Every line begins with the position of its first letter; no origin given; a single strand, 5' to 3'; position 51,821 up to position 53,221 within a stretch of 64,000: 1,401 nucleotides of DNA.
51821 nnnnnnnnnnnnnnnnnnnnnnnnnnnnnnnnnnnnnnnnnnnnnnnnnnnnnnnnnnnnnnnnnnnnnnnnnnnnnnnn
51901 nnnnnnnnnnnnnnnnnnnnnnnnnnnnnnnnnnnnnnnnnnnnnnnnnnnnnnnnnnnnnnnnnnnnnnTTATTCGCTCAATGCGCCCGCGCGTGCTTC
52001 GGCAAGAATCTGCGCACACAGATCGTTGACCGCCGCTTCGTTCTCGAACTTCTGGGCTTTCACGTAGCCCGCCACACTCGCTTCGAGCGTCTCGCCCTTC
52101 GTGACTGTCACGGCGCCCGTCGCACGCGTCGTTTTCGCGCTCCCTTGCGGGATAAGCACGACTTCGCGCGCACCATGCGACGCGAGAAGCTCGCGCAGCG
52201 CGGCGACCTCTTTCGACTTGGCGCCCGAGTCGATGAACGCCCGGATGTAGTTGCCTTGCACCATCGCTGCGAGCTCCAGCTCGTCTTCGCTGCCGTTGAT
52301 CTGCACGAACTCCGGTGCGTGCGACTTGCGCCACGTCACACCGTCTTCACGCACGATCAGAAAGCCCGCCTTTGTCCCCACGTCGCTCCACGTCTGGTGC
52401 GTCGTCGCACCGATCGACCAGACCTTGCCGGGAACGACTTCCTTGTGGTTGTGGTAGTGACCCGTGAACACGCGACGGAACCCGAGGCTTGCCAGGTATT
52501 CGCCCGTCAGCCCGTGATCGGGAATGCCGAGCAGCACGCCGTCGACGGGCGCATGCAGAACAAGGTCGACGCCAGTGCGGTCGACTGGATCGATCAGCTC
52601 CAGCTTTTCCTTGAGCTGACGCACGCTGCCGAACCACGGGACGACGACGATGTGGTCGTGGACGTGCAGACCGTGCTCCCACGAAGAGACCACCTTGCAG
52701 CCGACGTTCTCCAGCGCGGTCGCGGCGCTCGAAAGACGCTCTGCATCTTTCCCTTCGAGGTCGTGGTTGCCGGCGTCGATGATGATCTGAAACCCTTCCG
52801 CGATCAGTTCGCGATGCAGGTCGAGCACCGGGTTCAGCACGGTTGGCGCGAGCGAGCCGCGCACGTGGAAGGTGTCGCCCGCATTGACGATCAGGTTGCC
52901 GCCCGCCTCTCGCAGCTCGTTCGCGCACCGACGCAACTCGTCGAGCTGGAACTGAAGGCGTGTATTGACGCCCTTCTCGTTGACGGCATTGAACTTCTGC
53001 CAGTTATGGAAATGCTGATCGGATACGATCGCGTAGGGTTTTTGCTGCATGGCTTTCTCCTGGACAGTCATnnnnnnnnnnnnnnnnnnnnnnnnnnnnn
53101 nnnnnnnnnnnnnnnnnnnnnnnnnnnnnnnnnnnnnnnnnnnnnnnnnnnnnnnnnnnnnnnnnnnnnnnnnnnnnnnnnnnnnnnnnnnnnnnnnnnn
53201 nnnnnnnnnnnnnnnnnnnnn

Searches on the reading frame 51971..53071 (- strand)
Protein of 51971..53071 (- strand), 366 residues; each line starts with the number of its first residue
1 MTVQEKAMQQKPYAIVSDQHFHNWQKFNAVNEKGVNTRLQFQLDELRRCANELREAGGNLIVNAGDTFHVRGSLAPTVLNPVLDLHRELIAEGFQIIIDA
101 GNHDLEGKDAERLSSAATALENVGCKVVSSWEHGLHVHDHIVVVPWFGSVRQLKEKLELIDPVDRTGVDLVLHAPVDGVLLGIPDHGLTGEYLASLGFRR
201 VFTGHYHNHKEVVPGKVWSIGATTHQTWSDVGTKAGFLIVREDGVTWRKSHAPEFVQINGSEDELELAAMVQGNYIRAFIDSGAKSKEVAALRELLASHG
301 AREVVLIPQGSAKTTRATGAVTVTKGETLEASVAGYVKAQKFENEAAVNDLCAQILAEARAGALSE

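Call 9: search_protein_families(library=phrogs, proteins=[window:51971-53071:-], max_evalue=0.001)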
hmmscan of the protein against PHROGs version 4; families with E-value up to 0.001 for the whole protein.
window:51971-53071:- (366 aa): 3 families
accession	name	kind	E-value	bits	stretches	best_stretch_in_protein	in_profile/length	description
phrog_100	-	DNA, RNA and nucleotide metabolism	2.6e-61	209.2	1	2-361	20-377/989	SbcD-like subunit of palindrome specific endonuclease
phrog_34949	-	unknown function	2e-46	159.5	1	12-237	4-232/243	-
phrog_1649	-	other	5e-05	23.1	0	4-111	29-111/308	metallo-phosphoesterase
